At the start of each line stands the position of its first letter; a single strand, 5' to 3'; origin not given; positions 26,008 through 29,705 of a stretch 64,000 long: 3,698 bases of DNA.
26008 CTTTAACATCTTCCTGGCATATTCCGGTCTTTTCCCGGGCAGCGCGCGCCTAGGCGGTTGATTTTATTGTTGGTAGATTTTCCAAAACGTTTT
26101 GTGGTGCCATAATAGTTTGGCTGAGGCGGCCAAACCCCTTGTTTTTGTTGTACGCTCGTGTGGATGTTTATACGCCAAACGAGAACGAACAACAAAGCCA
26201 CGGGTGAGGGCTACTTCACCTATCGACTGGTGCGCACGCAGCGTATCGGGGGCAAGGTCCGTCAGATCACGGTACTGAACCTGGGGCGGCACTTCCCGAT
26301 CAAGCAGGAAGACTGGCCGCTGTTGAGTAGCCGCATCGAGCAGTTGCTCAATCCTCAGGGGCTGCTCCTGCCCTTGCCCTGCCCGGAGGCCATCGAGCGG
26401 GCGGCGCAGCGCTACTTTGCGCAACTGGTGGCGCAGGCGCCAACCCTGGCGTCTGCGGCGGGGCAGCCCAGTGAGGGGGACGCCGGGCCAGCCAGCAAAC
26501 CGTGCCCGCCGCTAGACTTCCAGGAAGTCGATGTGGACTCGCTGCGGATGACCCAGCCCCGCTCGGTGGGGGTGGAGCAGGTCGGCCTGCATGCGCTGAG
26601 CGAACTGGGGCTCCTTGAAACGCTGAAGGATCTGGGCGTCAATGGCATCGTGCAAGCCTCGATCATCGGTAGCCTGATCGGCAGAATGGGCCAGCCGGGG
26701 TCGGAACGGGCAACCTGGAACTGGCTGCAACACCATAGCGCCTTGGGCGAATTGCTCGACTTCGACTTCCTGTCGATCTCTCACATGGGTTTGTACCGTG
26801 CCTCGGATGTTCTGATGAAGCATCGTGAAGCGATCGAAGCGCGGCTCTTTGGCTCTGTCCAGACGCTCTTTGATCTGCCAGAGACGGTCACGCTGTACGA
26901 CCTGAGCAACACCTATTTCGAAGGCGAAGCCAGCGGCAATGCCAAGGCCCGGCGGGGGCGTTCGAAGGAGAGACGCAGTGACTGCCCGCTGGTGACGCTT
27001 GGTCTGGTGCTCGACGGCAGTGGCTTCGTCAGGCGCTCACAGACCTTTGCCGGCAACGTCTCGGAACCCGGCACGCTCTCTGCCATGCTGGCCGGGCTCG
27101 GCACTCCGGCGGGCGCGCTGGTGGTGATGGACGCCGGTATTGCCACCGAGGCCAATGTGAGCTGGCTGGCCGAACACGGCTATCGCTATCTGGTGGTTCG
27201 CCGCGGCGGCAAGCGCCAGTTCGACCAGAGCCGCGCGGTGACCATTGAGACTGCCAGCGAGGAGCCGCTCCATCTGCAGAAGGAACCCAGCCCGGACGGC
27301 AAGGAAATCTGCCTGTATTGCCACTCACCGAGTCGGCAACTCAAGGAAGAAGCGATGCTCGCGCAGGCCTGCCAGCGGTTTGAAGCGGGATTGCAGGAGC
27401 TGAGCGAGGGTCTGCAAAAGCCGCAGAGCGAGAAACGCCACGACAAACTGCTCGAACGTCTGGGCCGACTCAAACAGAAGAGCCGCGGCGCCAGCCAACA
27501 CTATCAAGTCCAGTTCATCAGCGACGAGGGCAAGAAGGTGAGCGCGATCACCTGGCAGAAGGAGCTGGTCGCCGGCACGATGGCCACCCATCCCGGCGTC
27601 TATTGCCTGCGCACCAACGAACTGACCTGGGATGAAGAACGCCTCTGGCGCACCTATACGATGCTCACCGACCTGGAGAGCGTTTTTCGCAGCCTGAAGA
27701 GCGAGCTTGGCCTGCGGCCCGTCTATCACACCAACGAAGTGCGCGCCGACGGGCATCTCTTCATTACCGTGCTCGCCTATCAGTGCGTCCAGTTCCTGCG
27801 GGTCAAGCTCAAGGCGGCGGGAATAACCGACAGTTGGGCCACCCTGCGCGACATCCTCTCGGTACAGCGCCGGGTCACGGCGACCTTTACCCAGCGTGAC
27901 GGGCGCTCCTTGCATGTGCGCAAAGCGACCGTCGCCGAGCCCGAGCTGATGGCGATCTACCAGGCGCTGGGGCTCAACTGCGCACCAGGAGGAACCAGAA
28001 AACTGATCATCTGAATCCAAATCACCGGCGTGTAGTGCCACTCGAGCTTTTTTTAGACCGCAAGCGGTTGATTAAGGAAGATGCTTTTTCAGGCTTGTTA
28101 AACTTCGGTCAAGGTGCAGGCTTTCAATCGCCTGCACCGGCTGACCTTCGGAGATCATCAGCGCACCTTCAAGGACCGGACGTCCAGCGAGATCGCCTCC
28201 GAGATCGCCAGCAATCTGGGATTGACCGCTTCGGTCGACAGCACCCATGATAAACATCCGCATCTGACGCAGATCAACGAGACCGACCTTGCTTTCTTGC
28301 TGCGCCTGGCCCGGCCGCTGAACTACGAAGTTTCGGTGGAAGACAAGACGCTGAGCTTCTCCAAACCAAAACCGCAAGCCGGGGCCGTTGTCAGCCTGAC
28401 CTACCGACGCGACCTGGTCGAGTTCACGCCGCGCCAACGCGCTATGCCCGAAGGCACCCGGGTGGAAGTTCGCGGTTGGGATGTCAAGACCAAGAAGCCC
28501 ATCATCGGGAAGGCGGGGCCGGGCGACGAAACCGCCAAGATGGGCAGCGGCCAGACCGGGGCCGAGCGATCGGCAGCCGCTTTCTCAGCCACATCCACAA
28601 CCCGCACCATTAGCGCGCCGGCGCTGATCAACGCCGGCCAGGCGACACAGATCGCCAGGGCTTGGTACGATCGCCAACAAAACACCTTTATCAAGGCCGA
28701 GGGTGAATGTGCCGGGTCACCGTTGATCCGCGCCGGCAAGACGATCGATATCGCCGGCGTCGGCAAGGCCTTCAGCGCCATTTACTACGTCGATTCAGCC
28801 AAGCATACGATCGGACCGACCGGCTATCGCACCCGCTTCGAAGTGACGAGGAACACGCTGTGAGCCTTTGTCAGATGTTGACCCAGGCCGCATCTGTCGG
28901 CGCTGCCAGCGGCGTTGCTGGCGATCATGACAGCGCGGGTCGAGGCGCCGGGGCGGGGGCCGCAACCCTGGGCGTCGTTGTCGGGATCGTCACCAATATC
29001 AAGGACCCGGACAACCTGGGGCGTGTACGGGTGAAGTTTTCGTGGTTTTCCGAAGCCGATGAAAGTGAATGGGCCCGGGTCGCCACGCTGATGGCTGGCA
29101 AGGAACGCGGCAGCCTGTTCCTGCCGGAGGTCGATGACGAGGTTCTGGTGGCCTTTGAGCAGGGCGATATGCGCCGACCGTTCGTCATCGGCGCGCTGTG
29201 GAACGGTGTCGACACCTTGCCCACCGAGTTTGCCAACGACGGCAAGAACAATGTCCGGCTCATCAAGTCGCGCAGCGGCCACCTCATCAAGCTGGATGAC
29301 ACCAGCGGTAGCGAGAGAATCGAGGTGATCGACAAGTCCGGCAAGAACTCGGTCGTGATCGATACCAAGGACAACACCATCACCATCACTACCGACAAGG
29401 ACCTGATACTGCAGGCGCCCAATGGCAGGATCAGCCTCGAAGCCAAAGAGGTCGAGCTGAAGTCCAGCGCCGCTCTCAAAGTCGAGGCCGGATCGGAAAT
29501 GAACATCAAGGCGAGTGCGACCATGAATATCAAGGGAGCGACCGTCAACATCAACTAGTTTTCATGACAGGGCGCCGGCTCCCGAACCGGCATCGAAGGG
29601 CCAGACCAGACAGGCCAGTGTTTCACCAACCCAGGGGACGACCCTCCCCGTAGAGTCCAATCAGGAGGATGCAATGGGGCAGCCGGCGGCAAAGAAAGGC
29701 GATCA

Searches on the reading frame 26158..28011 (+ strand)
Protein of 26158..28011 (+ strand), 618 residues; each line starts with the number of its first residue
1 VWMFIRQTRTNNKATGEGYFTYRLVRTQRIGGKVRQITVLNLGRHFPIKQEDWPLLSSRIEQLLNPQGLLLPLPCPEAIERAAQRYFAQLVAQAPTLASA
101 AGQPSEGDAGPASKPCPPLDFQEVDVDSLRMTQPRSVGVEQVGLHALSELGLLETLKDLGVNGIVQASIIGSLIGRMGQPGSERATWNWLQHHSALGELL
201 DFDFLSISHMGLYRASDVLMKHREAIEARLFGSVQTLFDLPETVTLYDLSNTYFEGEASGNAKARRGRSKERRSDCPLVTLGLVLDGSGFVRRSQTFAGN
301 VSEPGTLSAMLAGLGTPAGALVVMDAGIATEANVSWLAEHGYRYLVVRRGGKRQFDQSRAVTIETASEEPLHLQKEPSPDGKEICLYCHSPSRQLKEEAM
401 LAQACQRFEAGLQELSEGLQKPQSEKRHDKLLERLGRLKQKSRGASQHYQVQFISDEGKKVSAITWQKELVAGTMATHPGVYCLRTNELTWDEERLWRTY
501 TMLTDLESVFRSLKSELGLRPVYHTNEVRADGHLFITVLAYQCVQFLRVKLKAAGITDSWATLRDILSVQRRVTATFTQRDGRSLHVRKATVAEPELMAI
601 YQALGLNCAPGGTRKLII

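Call 36: search_protein_families(library=pfam, proteins=[window:26158-28011:+], max_evalue=0.001)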
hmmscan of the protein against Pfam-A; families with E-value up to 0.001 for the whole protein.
window:26158-28011:+ (618 aa): 1 family
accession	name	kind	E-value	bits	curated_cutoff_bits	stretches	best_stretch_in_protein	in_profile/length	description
PF01609.27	DDE_Tnp_1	-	1.3e-07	32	23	1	265-541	24-198/200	Transposase DDE domain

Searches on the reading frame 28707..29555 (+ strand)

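Call 36: search_protein_families(library=pfam, proteins=[window:28707-29555:+], max_evalue=0.001)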
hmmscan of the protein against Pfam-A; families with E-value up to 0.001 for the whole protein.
window:28707-29555:+ (283 aa): 5 families
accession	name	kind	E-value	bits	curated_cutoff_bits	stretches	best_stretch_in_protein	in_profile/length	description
PF04717.18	Phage_base_V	-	1.6e-29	102.5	23.8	1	92-165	2-75/75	Type VI secretion system/phage-baseplate injector OB domain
PF12059.13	DUF3540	-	2.7e-05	24.6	27.9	0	220-272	57-110/199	Protein of unknown function (DUF3540)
PF20093.5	DUF6484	-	0.00013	23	27.6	1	123-164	28-61/61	Domain of unknown function (DUF6484)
PF04790.18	Sarcoglycan_1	-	0.00015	21.6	32.5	1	209-261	179-230/259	Sarcoglycan complex subunit protein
PF10106.14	DUF2345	-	0.0006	20.1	30.7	1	212-279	76-144/151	Uncharacterized protein conserved in bacteria (DUF2345)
